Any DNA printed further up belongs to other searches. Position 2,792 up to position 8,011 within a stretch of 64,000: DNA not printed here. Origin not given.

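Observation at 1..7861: Giant RHS/YD-repeat protein with SpvB-like N-terminus and LamG domain; the toxin-bearing C-terminus lies outside the window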

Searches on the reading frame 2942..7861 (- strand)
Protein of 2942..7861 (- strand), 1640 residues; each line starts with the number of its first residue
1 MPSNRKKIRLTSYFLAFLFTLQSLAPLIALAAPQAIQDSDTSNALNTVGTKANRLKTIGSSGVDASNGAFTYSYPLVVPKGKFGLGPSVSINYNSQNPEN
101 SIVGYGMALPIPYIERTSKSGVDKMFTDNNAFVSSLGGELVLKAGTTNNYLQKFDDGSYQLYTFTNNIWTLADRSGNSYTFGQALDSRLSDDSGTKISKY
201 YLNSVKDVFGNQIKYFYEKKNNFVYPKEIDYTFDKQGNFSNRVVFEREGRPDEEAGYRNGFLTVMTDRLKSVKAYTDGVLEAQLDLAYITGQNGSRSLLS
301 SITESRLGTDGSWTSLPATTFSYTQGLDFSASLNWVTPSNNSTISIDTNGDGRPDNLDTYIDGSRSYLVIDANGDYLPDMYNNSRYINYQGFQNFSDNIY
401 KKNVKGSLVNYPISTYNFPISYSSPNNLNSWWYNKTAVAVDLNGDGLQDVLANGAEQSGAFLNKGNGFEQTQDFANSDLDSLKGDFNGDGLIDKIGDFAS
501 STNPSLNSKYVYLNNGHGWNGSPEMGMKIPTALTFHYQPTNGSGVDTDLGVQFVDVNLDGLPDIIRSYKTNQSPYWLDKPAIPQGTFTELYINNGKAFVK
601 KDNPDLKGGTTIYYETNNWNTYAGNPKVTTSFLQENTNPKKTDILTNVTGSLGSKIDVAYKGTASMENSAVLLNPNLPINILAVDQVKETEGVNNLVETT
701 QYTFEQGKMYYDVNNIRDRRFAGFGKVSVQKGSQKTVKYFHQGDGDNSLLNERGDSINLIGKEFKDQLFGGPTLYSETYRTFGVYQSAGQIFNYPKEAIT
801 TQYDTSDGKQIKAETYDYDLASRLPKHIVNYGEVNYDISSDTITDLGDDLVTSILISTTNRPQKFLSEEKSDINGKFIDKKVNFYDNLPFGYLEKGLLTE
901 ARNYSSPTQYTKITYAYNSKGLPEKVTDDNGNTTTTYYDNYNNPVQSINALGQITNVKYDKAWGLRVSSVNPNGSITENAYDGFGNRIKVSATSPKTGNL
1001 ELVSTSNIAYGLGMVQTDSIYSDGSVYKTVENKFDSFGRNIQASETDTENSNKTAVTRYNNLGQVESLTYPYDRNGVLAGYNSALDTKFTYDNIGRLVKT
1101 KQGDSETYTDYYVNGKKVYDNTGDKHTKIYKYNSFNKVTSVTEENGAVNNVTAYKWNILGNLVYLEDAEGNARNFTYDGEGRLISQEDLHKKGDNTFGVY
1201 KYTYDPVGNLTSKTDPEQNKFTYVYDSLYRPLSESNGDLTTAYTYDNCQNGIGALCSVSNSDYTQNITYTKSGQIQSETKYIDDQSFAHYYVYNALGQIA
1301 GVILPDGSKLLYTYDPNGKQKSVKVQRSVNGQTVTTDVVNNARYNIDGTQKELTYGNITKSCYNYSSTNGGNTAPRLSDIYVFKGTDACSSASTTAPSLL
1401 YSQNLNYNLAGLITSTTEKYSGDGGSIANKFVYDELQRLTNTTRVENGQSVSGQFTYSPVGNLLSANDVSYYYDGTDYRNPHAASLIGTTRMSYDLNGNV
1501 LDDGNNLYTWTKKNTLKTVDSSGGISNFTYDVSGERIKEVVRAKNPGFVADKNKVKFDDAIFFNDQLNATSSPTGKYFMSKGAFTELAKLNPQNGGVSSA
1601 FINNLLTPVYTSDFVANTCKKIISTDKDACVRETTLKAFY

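Call 62: search_solved_structures(query=window:2942-7861:-, max_evalue=0.001)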
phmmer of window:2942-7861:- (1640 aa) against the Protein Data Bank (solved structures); distinct sequences matched with E-value up to 0.001: 6.
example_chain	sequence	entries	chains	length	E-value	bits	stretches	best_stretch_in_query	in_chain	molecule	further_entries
7q97_A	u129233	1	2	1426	6.6e-12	46.9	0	900-1228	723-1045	Rhs family protein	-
8cp6_B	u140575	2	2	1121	9.6e-11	43.1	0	1154-1232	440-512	Toxin protein Tse5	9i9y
8qjd_A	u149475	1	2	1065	1e-08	36.4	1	1124-1316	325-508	Salmonella bongori Rhs core domain (residues 360-1420)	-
8qjb_A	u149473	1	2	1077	1.1e-08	36.3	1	1124-1316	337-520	T6SS-associated Rhs core domain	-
8qjc_A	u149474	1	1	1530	3.9e-08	34.5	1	1122-1316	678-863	T6SS-associated Rhs core and toxin domain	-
7pq5_L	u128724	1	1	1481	4.8e-08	34.2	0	1165-1278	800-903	Tre23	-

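Call 65: find_related_loci(query=window:2942-7861:-, collection=viral_contigs, flank=3000)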
Query window:2942-7861:- (1640 aa) in viral_contigs; peptide patterns used: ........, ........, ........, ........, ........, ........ (x = any residue, [..] = any of these).
8 stretches matched a pattern, but none encodes a relative of the query by tblastn (E <= 1e-3).

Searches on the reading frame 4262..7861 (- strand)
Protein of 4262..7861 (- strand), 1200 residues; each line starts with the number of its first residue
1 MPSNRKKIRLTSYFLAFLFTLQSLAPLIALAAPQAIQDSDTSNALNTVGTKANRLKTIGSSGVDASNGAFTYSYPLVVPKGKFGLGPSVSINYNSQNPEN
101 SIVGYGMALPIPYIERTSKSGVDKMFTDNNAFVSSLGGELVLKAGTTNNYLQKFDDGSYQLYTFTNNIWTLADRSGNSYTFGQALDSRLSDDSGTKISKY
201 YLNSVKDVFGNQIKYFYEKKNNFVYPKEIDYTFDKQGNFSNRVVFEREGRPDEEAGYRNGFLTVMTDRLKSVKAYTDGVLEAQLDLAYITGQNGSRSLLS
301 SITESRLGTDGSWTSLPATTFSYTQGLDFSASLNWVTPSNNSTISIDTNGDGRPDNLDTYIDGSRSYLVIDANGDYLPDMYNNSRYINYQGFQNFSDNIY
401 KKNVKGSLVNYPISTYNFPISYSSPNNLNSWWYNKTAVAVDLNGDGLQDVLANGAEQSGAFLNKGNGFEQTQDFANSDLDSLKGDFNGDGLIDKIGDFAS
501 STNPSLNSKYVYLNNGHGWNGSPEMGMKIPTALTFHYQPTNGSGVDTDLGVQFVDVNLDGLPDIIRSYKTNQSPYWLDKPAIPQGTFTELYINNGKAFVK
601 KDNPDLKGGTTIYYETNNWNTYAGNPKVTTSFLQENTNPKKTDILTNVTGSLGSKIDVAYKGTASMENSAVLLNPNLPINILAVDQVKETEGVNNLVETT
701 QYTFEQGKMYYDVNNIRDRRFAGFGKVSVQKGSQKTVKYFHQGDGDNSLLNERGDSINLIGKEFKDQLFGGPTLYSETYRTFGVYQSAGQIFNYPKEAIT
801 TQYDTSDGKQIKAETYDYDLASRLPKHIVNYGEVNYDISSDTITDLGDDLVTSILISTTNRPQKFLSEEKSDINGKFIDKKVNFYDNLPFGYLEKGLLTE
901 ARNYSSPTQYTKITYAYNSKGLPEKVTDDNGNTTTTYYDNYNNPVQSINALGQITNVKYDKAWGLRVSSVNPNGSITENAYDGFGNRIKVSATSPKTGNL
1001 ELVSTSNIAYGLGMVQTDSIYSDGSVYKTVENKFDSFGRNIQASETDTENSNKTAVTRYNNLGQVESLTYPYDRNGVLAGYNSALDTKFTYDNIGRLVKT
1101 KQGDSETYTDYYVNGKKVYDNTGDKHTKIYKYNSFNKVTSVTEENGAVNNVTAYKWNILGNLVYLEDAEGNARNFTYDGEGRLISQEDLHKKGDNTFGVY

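Call 76: predict_structure(alignment_id=A3)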
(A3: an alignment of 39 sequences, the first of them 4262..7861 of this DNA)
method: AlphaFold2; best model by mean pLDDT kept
length: 1200 residues; sequences in the alignment: 39
mean_pLDDT: 81.9   pTM: 0.82
mean pLDDT of the five models: 81.9, 80.0, 79.1, 77.6, 77.5
residues with pLDDT >= 90: 582; 70-90: 409; 50-70: 86; < 50: 123
segments of 3 or more residues with pLDDT < 50: 1-58, 330-332, 336-342, 360-364, 389-395, 427-433, 575-577, 609-638
pLDDT, mean of each block of 10 residues (from residue 1): 25 25 25 23 22 39 91 91 85 90 93 93 88 92 92 85 95 88 95 93 90 95 96 85 96 89 95 95 96 87 95 94 72 49 68 69 64 89 66 57 88 86 55 65 90 77 90 73 84 91 90 91 91 76 69 79 81 54 75 88 67 35 30 46 91 94 86 89 94 92 95 88 95 95 92 92 95 94 89 93 89 93 88 91 89 85 84 87 77 76 87 89 91 93 91 94 89 93 92 88 93 92 88 92 87 90 91 71 77 92 89 90 80 90 87 89 92 84 87 87
secondary structure, 60 per line:
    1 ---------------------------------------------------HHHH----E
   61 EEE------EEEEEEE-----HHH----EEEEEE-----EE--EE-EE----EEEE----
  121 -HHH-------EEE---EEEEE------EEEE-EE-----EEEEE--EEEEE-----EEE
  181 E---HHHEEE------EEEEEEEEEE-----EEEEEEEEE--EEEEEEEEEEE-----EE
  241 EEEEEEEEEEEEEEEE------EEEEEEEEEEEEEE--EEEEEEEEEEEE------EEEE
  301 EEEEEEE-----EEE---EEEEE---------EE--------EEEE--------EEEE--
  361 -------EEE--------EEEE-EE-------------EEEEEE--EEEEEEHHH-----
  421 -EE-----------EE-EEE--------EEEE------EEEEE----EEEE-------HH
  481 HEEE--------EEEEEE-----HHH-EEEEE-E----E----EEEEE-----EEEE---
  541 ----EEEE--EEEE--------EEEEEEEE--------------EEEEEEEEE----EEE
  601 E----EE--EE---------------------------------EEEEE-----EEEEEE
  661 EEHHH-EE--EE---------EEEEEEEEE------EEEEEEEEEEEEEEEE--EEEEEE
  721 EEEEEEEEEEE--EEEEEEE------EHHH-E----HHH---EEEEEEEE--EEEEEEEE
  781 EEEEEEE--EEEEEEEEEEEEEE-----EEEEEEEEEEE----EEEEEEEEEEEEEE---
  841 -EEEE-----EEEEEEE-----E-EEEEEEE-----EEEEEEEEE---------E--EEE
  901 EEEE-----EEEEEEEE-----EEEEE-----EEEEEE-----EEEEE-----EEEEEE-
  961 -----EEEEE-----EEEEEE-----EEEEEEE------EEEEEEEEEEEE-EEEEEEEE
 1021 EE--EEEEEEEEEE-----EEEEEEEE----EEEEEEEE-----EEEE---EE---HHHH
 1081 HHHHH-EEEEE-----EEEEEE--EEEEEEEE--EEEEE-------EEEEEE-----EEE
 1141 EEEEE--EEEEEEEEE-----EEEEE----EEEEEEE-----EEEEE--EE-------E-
elements in order (helices of 4 or more, strands of 3 or more residues): H52-55 E60-63 E70-76 E89-94 E113-116 E132-134 E138-142 E149-152 E161-165 E168-172 E178-181 E188-190 E197-206 E212-220 E223-233 E239-256 E263-276 E279-290 E297-307 E313-315 E319-323 E343-346 E355-358 E368-370 E379-382 E399-404 E407-412 E438-440 E449-452 E459-463 E468-471 E482-484 E493-498 E508-512 E524-528 E534-537 E545-548 E551-554 E563-570 E585-593 E598-601 E645-649 E655-662 E682-690 E697-712 E715-731 E734-740 E763-770 E773-787 E790-803 E809-819 E824-837 E842-845 E851-857 E865-871 E877-885 E898-904 E910-917 E923-927 E933-938 E944-948 E954-959 E966-970 E976-981 E987-993 E1000-1011 E1013-1022 E1025-1034 E1040-1047 E1052-1059 E1065-1068 H1077-1085 E1087-1091 E1097-1102 E1105-1112 E1115-1119 E1127-1132 E1138-1145 E1148-1156 E1162-1166 E1171-1177 E1183-1187

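Call 78: fold_search(model_id=the predicted structure, library=pdb)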
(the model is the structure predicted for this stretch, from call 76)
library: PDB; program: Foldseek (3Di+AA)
matches with E <= 10: 529; with E <= 0.001: 85
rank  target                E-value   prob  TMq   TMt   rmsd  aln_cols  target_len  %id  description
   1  6suf_F                3.8e-46  1.00  0.71  0.41   7.8      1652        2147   15  Structure of Photorhabdus luminescens Tc holotoxin pore (released 2019-11-06)
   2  6h6f_F                1.0e-45  1.00  0.70  0.41   7.7      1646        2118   14  PTC3 holotoxin complex from Photorhabdus luminiscens - Mutant TcC-D651A (released 2018-10-03)
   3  6h6e_F                1.4e-45  1.00  0.71  0.42   7.7      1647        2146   15  PTC3 holotoxin complex from Photorhabdus luminecens in prepore state (TcdA1, TcdB2, TccC3) (released 2018-10-03)
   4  6sup                  1.7e-45  1.00  0.60  0.36  10.4      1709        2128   13  Crystal Structure of TcdB2-TccC3-Cdc42 (released 2019-12-04)
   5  6sue_F                5.2e-45  1.00  0.71  0.41   7.2      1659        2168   14  Structure of Photorhabdus luminescens Tc holotoxin pore, Mutation TccC3-D651A (released 2019-11-06)
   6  4o9x                  8.3e-45  1.00  0.65  0.40   8.8      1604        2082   13  Crystal Structure of TcdB2-TccC3 (released 2014-02-26)
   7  5kis_A                9.0e-44  1.00  0.54  0.46  13.2      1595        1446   12  YenB/RHS2 complex (released 2017-08-09)
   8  4igl_A                1.2e-43  1.00  0.56  0.47  13.0      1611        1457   13  Structure of the RHS-repeat containing BC component of the secreted ABC toxin complex from Yersinia entomophaga (released 2013-08-07)
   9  6l7i_F                1.6e-43  1.00  0.61  0.52  11.1      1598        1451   14  Signal substraction of TcdB1-TccC2 and part of TcdA1 (released 2021-03-31)
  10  6suq                  5.8e-43  1.00  0.66  0.39   9.3      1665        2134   13  Crystal Structure of TcdB2-TccC3-TEV (released 2019-12-04)
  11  6h6g                  7.0e-43  1.00  0.67  0.40   8.6      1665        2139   14  Crystal Structure of TcdB2-TccC3 without hypervariable C-terminal region (released 2018-10-03)
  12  4igl_C                8.4e-43  1.00  0.61  0.52  11.1      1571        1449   13  Structure of the RHS-repeat containing BC component of the secreted ABC toxin complex from Yersinia entomophaga (released 2013-08-07)
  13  9c4k_P                2.2e-40  1.00  0.59  0.49  10.0      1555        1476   14  Yersinia entomophaga holotoxin complex in prepore conformation (released 2025-12-31)
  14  8qjb_A                1.6e-25  1.00  0.17  0.20  29.5      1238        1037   12  T6SS-linked Rhs repeat protein - Salmonella bongori Rhs-core domain extended N-terminus (released 2024-09-25)
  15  8qjc                  1.8e-25  1.00  0.18  0.20  29.0      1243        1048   12  T6SS-linked Rhs repeat protein - Salmonella bongori Rhs-core domain with toxin domain (released 2024-09-25)
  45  4igl_B                1.7e-11  1.00  0.17  0.28  20.8       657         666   10  Structure of the RHS-repeat containing BC component of the secreted ABC toxin complex from Yersinia entomophaga (released 2013-08-07)
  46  4igl_D                2.2e-11  1.00  0.17  0.28  19.7       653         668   11  Structure of the RHS-repeat containing BC component of the secreted ABC toxin complex from Yersinia entomophaga (released 2013-08-07)
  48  5kis_B                2.6e-10  1.00  0.15  0.25  18.4       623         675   12  YenB/RHS2 complex (released 2017-08-09)
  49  6p0x_A                4.6e-10  1.00  0.17  0.62   4.2       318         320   16  Structure of the N-terminal domain of effector protein SpvB from Salmonella typhimurium strain LT2 (released 2019-06-19)
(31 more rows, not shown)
